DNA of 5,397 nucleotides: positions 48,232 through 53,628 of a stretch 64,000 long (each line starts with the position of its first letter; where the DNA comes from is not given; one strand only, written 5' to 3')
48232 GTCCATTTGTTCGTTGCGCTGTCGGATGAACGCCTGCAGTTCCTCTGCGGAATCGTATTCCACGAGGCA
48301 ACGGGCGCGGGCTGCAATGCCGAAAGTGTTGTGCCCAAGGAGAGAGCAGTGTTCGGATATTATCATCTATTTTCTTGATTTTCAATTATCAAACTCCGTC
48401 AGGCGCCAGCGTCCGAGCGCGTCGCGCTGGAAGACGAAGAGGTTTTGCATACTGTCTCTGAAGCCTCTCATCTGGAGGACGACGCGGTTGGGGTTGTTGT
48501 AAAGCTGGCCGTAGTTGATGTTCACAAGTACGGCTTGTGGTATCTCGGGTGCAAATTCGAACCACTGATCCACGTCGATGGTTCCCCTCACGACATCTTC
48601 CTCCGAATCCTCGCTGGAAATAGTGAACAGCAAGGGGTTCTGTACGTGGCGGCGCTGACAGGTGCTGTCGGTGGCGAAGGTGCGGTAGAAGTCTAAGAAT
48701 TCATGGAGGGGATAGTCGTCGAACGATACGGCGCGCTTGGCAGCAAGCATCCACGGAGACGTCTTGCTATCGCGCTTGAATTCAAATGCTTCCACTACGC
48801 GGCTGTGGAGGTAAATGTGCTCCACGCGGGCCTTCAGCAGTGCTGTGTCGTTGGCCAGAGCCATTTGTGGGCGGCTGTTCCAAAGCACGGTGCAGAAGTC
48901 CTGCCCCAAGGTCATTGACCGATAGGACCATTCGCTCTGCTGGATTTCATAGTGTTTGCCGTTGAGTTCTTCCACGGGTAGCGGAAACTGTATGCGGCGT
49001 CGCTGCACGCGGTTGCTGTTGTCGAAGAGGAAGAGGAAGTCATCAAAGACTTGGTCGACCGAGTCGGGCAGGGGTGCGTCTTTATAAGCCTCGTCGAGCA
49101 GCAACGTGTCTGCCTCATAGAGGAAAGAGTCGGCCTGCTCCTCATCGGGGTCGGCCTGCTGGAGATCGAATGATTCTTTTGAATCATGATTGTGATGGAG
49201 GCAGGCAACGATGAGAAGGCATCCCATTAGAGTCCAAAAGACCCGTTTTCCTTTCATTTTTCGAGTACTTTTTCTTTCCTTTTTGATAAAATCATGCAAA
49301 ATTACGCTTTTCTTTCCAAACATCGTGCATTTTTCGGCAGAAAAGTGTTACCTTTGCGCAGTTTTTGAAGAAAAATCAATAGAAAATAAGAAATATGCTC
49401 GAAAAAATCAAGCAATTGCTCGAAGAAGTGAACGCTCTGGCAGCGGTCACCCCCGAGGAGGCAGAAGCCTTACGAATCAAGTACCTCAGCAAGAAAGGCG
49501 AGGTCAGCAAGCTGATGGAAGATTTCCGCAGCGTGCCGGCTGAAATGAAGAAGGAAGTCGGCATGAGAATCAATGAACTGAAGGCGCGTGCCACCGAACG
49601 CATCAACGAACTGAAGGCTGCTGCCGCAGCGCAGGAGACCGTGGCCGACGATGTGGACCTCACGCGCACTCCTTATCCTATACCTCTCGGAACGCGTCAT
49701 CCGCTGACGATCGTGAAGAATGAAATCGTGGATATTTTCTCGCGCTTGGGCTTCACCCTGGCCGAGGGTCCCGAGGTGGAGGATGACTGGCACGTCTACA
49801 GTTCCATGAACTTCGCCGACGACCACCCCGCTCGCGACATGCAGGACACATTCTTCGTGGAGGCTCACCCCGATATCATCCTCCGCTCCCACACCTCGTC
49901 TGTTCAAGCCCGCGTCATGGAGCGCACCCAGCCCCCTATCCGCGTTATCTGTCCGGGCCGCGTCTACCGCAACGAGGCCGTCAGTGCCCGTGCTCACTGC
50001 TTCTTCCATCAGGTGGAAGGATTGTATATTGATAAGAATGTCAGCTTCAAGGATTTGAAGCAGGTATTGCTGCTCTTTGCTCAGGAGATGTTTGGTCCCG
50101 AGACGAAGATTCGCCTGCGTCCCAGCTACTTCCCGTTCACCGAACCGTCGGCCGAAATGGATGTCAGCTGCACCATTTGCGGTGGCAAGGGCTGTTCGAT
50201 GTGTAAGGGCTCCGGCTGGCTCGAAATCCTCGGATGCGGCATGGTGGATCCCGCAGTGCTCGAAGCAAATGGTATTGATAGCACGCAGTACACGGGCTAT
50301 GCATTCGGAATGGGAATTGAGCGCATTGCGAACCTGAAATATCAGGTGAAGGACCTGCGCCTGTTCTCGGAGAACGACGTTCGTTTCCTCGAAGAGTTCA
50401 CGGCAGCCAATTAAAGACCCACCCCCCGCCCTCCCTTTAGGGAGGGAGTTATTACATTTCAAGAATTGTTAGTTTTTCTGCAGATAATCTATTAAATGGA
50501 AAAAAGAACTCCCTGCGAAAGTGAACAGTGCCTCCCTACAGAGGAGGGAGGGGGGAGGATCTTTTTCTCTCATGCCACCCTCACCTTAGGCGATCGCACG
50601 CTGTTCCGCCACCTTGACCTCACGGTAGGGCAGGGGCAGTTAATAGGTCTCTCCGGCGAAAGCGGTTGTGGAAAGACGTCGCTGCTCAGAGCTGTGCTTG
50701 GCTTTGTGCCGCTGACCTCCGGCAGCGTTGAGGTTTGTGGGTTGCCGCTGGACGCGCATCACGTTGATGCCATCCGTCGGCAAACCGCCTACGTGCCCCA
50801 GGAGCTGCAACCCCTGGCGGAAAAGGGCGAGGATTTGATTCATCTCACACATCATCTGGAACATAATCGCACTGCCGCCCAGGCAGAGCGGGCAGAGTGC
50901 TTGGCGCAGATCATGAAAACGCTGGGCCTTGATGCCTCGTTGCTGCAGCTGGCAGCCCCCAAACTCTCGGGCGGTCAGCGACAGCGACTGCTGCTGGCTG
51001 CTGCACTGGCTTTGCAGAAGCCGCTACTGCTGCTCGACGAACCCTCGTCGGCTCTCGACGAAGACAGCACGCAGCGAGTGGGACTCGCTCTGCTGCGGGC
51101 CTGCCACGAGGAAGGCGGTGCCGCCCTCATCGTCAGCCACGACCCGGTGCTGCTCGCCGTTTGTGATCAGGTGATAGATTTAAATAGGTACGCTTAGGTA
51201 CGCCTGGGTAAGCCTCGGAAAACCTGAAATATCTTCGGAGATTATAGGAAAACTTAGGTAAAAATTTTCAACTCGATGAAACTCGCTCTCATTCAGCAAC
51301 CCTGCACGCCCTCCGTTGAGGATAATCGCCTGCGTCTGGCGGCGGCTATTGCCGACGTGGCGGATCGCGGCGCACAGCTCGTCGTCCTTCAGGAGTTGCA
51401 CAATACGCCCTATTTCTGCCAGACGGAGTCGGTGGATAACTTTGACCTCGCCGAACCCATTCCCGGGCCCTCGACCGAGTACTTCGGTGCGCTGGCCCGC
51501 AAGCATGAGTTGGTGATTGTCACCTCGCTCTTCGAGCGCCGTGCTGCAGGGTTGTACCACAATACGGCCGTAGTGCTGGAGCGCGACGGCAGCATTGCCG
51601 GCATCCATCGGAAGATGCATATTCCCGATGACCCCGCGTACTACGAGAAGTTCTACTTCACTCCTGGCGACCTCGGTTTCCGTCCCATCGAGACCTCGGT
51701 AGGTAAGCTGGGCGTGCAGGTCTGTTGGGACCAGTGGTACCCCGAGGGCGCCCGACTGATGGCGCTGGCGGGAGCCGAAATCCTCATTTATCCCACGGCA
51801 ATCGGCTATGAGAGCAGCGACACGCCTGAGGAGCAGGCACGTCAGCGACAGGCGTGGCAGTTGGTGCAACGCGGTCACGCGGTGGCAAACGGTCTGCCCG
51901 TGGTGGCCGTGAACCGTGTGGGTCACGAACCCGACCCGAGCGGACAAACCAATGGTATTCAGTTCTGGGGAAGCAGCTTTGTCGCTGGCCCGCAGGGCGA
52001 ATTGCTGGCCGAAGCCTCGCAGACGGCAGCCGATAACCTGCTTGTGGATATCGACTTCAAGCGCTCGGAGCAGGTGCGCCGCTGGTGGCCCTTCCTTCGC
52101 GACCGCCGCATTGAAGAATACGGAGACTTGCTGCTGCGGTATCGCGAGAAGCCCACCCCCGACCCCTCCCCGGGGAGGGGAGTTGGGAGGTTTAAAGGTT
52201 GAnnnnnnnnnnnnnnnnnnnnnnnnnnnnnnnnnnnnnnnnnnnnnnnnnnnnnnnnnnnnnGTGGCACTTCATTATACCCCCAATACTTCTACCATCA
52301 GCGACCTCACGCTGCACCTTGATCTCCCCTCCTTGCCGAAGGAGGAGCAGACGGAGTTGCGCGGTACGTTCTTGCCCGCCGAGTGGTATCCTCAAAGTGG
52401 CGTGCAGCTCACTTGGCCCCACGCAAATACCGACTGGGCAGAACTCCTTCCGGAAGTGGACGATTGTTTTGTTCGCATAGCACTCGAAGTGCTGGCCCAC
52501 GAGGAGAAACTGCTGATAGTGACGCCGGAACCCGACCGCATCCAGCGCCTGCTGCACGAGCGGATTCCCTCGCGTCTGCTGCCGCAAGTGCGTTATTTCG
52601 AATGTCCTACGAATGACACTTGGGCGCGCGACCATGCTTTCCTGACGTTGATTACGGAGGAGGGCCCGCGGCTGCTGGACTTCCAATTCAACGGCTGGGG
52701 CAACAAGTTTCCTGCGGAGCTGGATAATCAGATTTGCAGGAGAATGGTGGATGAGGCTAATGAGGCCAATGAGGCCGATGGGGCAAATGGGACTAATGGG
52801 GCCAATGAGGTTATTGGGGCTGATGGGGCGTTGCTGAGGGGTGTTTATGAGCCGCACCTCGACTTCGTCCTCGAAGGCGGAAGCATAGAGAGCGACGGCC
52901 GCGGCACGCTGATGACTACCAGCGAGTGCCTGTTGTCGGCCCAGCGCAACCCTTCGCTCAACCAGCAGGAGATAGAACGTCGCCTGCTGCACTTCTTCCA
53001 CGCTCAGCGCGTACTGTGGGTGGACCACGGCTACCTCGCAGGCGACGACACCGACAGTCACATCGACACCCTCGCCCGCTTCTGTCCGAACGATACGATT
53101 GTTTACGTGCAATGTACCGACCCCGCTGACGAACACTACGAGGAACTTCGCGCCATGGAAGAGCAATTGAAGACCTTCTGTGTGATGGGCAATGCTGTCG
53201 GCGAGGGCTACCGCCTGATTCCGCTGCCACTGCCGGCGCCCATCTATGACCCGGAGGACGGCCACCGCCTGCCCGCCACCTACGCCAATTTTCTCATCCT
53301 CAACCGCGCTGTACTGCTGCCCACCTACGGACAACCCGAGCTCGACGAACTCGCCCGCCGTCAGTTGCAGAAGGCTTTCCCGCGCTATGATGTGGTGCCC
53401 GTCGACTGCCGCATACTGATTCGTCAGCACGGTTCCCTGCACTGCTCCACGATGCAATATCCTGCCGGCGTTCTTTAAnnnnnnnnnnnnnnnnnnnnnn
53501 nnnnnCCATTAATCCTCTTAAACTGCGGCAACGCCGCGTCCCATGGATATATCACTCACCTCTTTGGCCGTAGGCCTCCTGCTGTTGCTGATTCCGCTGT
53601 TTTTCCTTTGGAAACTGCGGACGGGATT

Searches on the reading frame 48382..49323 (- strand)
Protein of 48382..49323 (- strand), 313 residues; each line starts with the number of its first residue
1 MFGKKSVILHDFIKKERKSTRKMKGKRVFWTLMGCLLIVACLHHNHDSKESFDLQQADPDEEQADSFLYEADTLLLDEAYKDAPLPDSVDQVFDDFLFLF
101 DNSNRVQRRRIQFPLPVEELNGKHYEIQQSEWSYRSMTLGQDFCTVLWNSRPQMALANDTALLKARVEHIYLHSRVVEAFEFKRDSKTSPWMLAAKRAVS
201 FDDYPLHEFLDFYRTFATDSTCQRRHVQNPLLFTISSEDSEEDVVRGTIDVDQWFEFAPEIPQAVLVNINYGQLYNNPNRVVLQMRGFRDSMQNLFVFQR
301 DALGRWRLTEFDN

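Call 92: search_protein_families(library=pfam, proteins=[window:48382-49323:-], max_evalue=0.001)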
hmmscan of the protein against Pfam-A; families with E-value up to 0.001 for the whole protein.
window:48382-49323:- (313 aa): 1 family
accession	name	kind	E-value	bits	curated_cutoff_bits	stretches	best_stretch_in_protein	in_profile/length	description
PF14254.12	DUF4348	-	2.4e-62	210.8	27.2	1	83-312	3-229/230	Domain of unknown function (DUF4348)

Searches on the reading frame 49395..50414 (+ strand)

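Call 92: search_protein_families(library=pfam, proteins=[window:49395-50414:+], max_evalue=0.001)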
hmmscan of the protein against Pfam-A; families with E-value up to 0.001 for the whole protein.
window:49395-50414:+ (339 aa): 2 families
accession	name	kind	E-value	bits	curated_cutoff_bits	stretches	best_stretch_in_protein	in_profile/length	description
PF01409.25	tRNA-synt_2d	-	3.9e-92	308.6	19.8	1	88-335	3-246/246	tRNA synthetases class II core domain (F)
PF02912.23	Phe_tRNA-synt_N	-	1.2e-17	64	22.3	1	20-82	3-65/69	Aminoacyl tRNA synthetase class II, N-terminal domain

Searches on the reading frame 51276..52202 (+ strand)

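Call 92: search_protein_families(library=pfam, proteins=[window:51276-52202:+], max_evalue=0.001)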
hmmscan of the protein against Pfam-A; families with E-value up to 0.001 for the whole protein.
window:51276-52202:+ (308 aa): 1 family
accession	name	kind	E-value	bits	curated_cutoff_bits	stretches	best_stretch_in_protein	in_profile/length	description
PF00795.27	CN_hydrolase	-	1.1e-62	212.1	23.2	1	2-269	1-256/256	Carbon-nitrogen hydrolase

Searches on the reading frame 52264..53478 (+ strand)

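Call 92: search_protein_families(library=pfam, proteins=[window:52264-53478:+], max_evalue=0.001)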
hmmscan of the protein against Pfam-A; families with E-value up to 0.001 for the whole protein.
window:52264-53478:+ (404 aa): 1 family
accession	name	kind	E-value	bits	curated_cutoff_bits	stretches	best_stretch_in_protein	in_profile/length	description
PF04371.20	PAD_porph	-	1.1e-112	376.9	25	1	37-400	2-321/321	Porphyromonas-type peptidyl-arginine deiminase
